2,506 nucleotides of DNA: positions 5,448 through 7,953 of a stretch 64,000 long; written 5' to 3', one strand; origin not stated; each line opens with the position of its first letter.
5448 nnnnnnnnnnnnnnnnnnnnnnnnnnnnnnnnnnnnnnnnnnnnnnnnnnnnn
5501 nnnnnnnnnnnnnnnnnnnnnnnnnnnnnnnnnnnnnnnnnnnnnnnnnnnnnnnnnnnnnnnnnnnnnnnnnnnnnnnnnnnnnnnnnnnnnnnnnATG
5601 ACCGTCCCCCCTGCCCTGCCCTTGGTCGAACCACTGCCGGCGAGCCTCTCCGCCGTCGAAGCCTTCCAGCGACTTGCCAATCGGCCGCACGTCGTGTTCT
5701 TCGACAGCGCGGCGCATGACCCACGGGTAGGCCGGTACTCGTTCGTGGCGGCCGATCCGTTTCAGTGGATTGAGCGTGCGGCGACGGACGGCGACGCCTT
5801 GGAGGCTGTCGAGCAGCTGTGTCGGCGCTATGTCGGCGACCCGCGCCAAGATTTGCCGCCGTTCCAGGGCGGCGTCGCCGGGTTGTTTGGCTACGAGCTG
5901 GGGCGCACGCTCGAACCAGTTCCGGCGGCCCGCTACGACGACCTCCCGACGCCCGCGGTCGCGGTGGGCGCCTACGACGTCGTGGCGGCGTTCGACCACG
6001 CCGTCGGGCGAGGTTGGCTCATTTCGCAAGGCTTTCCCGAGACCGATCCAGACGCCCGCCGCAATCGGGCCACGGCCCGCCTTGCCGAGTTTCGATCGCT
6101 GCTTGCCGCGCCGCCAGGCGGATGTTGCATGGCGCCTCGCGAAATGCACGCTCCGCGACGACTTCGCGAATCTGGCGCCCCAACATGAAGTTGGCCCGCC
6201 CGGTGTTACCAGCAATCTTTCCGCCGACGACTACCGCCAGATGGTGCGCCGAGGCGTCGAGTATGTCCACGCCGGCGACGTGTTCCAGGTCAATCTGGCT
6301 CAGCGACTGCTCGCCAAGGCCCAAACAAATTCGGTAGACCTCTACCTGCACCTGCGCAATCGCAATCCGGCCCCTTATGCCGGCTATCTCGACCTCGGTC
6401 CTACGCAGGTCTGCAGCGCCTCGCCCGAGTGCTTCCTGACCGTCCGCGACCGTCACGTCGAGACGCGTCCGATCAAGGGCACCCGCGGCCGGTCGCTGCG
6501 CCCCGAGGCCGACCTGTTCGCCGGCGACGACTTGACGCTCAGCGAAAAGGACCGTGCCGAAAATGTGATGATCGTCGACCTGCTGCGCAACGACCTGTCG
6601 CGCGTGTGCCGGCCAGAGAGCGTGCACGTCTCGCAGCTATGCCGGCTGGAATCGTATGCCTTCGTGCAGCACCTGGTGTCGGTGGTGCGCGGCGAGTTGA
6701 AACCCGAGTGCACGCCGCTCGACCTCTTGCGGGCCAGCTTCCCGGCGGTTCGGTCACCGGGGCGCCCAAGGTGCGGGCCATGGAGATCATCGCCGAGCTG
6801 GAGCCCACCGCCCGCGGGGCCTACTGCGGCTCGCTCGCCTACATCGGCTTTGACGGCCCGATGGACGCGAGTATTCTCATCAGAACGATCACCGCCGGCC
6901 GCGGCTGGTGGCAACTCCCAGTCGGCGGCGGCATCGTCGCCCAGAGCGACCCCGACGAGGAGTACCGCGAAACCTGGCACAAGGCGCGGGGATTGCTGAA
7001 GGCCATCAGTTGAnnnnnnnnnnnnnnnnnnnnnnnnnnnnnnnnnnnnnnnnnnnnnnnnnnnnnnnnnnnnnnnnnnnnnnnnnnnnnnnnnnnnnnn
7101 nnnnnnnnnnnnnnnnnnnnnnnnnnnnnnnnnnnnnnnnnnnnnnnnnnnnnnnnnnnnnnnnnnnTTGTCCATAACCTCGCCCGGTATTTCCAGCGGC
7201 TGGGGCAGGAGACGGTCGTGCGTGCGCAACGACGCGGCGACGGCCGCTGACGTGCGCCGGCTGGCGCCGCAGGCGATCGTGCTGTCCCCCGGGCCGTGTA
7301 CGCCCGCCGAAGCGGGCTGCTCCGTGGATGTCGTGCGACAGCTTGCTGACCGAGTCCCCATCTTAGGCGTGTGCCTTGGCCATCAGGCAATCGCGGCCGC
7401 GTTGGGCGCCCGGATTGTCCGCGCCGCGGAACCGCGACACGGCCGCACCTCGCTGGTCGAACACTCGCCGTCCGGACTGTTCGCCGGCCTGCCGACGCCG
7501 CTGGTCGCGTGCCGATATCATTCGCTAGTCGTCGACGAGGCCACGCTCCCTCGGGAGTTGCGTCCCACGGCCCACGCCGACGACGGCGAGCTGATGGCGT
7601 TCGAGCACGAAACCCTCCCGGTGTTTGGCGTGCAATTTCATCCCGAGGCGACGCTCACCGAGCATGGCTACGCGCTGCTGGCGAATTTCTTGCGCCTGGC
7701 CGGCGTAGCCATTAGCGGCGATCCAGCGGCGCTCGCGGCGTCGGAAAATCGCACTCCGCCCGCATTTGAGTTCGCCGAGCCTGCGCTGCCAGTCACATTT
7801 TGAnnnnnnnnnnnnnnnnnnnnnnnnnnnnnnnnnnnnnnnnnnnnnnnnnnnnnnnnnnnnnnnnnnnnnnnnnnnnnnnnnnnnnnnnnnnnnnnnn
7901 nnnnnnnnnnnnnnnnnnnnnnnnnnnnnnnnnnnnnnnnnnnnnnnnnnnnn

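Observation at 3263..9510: Methanopterin/H4MPT-type cofactor biosynthesis cluster, heavily frameshifted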

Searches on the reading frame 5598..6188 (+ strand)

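Call 3: search_protein_families(library=pfam, proteins=[window:5598-6188:+], max_evalue=0.01)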
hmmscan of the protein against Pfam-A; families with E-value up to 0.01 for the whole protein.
window:5598-6188:+ (196 aa): 1 family
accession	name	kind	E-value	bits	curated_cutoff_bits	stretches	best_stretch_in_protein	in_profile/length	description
PF04715.19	Anth_synt_I_N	-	6e-20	72.4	23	1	17-135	3-134/140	Anthranilate synthase component I, N terminal region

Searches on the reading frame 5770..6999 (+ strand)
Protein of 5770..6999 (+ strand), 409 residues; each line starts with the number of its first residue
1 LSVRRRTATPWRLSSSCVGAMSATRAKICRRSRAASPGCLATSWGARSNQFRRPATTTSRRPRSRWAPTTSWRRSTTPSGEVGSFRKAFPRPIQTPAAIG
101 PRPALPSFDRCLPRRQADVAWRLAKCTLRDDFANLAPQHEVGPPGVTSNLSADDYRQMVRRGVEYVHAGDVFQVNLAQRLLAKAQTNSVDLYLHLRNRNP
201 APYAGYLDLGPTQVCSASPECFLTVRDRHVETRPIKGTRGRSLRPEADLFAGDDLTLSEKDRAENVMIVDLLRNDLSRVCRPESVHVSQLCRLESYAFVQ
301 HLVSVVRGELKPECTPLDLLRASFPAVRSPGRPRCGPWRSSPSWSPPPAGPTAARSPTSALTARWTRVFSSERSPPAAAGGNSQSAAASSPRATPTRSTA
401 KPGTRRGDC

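Call 3: search_protein_families(library=pfam, proteins=[window:5770-6999:+], max_evalue=0.01)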
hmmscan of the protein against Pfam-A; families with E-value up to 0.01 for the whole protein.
window:5770-6999:+ (409 aa): 1 family
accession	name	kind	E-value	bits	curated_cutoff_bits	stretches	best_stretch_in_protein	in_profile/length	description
PF00425.24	Chorismate_bind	-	2e-53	182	27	1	152-334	2-186/257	chorismate binding enzyme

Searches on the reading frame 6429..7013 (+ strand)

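Call 3: search_protein_families(library=pfam, proteins=[window:6429-7013:+], max_evalue=0.01)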
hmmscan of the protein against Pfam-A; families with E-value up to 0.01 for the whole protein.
window:6429-7013:+ (194 aa): 1 family
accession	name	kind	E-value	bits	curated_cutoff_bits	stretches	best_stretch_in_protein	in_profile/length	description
PF00425.24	Chorismate_bind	-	2.1e-29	103.3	27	1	93-185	165-257/257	chorismate binding enzyme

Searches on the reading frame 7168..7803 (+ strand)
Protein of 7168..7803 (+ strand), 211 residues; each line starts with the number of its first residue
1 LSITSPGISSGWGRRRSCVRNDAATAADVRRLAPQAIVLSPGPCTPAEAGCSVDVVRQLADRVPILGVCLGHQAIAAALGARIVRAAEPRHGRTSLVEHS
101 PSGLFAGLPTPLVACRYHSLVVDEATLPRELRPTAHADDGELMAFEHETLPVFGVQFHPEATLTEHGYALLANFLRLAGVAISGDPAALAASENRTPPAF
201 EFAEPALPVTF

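Call 3: search_protein_families(library=pfam, proteins=[window:7168-7803:+], max_evalue=0.01)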
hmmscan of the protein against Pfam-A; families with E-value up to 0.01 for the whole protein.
window:7168-7803:+ (211 aa): 2 families
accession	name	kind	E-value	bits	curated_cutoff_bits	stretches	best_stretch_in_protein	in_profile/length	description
PF00117.34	GATase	-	5.9e-48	163.5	22.8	1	19-175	27-187/190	Glutamine amidotransferase class-I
PF07722.19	Peptidase_C26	-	4.5e-12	46.7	20.5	1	58-160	101-219/219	Peptidase C26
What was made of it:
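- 7137..7803 (+): Glutamine amidotransferase PabA/TrpG-type, with 1 frameshift near 7221. Pfam GATase 5.9e-48 (call 3).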
